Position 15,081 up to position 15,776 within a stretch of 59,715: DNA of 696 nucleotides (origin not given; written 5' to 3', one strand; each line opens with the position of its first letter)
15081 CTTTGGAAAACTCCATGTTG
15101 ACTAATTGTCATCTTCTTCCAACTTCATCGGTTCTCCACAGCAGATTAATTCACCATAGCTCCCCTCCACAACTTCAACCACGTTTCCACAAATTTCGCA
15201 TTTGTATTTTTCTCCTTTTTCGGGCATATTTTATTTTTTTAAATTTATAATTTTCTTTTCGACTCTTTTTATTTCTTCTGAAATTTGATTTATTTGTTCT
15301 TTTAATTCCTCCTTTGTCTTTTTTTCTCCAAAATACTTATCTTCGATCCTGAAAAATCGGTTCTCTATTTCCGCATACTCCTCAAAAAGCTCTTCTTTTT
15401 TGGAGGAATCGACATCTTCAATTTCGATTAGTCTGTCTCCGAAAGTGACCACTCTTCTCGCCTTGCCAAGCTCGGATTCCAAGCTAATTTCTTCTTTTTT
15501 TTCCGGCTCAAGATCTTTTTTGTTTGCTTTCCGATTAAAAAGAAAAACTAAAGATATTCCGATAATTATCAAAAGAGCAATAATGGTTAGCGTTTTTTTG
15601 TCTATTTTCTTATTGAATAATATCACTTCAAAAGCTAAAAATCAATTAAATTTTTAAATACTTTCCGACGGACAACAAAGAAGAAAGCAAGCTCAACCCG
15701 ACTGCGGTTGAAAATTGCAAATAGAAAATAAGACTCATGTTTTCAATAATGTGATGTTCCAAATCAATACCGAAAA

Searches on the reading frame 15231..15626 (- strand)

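Call 7: search_protein_families(library=pfam, proteins=[window:15231-15626:-], max_evalue=0.01)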
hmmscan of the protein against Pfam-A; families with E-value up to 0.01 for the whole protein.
window:15231-15626:- (131 aa): 1 family
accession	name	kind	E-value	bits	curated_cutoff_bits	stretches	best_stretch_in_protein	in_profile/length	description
PF19962.4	EAD9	-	0.0065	16.6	25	0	72-126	3-59/62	Effector-associated domain 9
